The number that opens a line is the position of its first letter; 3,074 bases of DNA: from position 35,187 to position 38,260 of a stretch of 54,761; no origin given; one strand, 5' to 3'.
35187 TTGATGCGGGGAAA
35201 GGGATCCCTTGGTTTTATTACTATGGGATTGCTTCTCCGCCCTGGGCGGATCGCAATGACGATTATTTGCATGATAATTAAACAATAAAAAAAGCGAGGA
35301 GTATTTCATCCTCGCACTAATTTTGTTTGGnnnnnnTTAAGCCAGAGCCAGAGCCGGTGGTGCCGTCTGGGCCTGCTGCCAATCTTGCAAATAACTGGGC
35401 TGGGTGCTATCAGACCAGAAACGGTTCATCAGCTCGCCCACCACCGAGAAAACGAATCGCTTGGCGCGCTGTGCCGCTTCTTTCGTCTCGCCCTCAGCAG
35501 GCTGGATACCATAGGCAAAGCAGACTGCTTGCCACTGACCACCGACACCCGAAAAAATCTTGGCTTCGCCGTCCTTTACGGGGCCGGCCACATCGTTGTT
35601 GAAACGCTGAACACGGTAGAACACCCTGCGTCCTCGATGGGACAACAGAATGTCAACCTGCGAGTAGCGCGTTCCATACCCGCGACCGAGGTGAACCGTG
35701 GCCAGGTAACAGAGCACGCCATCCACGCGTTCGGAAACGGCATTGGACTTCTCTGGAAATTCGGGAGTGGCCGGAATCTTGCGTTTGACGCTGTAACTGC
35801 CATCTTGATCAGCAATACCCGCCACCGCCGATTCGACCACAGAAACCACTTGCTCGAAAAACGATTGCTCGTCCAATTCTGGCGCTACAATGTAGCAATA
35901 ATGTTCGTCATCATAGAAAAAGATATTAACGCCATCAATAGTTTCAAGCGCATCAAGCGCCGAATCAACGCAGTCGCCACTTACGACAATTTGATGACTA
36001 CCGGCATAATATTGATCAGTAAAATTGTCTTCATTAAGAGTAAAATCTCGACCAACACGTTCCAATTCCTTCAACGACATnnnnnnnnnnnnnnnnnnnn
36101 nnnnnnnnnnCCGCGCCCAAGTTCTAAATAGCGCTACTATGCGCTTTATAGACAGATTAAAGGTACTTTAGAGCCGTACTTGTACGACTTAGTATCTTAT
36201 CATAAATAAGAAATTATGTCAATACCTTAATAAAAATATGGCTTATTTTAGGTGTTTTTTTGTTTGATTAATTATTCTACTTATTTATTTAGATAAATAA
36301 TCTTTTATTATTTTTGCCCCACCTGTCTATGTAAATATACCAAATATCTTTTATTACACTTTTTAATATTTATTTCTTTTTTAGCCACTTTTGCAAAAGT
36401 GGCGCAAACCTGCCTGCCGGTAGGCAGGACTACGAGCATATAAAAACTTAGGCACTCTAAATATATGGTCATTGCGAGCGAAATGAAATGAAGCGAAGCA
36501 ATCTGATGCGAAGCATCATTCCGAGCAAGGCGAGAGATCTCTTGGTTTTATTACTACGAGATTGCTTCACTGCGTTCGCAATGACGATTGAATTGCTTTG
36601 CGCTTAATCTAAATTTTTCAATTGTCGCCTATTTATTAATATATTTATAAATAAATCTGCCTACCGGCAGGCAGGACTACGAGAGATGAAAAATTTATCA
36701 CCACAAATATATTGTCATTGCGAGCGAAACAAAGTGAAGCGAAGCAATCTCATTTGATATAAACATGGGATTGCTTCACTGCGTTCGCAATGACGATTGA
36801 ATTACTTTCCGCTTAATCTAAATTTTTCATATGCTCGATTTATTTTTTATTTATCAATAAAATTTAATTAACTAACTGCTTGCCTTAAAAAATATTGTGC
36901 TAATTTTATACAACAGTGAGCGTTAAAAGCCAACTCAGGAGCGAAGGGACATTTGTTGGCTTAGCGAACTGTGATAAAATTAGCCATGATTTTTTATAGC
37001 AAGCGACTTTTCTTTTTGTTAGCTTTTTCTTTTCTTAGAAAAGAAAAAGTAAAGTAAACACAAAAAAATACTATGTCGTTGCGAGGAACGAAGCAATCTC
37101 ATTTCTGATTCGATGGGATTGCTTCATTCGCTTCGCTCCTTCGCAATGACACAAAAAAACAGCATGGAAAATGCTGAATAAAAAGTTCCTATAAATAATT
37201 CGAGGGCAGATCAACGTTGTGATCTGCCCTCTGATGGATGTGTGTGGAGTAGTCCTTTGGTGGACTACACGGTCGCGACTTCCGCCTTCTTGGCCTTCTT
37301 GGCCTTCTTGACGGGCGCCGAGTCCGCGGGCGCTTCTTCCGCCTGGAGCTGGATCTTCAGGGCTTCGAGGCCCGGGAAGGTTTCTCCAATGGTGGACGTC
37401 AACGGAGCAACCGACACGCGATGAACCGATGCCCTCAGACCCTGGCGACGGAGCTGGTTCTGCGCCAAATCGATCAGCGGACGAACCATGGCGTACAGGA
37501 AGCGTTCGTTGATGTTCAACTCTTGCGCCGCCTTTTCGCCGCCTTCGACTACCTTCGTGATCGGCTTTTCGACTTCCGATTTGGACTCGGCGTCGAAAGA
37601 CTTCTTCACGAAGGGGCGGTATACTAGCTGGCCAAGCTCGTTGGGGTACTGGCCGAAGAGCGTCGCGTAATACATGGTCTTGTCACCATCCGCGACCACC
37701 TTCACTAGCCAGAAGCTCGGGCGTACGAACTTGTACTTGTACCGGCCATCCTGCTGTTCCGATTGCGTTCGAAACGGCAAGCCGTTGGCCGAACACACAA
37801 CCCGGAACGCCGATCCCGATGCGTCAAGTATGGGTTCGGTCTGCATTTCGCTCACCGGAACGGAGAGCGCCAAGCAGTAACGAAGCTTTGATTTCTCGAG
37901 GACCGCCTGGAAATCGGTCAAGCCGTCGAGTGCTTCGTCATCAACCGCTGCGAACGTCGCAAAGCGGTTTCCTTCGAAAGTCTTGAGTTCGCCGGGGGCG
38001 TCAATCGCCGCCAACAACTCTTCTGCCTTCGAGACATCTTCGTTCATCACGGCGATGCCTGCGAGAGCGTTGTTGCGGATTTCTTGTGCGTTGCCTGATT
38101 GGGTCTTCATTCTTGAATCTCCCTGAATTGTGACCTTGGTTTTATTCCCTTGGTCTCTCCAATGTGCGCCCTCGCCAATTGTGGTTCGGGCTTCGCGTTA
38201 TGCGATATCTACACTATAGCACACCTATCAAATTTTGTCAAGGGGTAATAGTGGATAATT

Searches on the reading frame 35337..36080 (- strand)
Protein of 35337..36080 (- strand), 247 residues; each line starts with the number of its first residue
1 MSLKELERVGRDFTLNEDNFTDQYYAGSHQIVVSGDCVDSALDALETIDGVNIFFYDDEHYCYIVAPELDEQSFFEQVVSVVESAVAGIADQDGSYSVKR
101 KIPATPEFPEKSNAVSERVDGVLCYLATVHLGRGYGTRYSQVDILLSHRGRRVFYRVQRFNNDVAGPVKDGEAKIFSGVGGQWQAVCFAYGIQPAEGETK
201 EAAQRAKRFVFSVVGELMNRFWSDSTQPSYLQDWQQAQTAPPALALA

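Call 36: search_protein_families(library=pfam, proteins=[window:35337-36080:-], max_evalue=0.01)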
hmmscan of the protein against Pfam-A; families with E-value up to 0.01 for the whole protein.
window:35337-36080:- (247 aa): 0 families

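Call 37: search_protein_families(library=ncbifam, proteins=[window:35337-36080:-], max_evalue=0.01)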
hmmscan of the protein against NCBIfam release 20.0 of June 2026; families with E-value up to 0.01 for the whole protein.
window:35337-36080:- (247 aa): 0 families

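Call 38: search_protein_families(library=padloc, proteins=[window:35337-36080:-], max_evalue=0.01)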
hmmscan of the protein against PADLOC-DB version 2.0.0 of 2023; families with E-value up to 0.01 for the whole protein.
window:35337-36080:- (247 aa): 0 families

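Call 79: predict_structure(protein=window:35337-36080:-)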
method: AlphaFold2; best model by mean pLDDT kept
length: 247 residues; sequences in the alignment: 1
mean_pLDDT: 51.7   pTM: 0.38
mean pLDDT of the five models: 51.7, 50.2, 48.2, 46.3, 39.7
residues with pLDDT >= 90: 0; 70-90: 34; 50-70: 97; < 50: 116
segments of 3 or more residues with pLDDT < 50: 1-28, 91-98, 101-123, 127-129, 131-138, 147-151, 178-180, 189-198, 224-247
pLDDT, mean of each block of 10 residues (from residue 1): 28 35 45 70 76 60 66 76 74 47 33 39 47 47 53 58 53 51 54 45 53 57 46 38 35
secondary structure, 60 per line:
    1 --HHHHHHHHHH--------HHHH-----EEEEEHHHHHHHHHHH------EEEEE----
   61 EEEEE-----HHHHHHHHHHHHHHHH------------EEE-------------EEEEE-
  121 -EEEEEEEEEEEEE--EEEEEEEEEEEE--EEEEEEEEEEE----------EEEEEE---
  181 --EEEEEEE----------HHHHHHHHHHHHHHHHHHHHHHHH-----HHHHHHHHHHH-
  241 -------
elements in order: H3-12 H21-24 E30-34 H35-45 E52-56 E61-65 H71-86 E99-101 E115-119 E122-134 E137-148 E151-161 E172-177 E183-189 H200-223 H229-239

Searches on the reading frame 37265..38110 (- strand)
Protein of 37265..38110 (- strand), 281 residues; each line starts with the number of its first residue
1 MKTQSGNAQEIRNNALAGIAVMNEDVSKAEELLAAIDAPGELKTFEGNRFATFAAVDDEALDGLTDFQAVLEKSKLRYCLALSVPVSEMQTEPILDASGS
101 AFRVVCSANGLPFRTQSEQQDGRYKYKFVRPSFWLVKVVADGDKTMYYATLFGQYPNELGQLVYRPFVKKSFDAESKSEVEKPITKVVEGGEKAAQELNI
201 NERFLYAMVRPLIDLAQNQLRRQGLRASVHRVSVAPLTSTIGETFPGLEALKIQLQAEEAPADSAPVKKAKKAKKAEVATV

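Call 36: search_protein_families(library=pfam, proteins=[window:37265-38110:-], max_evalue=0.01)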
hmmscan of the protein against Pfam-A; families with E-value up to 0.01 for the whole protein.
window:37265-38110:- (281 aa): 0 families

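Call 37: search_protein_families(library=ncbifam, proteins=[window:37265-38110:-], max_evalue=0.01)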
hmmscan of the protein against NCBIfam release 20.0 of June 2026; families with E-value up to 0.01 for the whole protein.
window:37265-38110:- (281 aa): 0 families

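Call 38: search_protein_families(library=padloc, proteins=[window:37265-38110:-], max_evalue=0.01)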
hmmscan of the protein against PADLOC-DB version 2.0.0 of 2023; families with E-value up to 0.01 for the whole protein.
window:37265-38110:- (281 aa): 0 families

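Call 80: search_protein_representatives(protein=window:37265-38110:-)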
Query: 281 residues. Proteins with E-value up to 0.001 (for the whole library): 9; up to 1e-10: 9; up to 1e-30: 5. The best 9 are listed.
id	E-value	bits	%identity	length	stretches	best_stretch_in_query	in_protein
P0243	5.4e-95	334.2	61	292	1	3-277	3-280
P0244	5.3e-45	170.4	43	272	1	1-241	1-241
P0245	1.7e-38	149.1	42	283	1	11-276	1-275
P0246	7.3e-35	137.2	38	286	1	5-240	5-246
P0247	1.1e-32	130.0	41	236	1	8-226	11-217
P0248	3.4e-25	105.5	35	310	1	9-243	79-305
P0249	2.2e-19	86.5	38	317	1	5-211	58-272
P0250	6.3e-19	85.0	34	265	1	15-261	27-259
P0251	8.3e-18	81.3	43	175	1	14-130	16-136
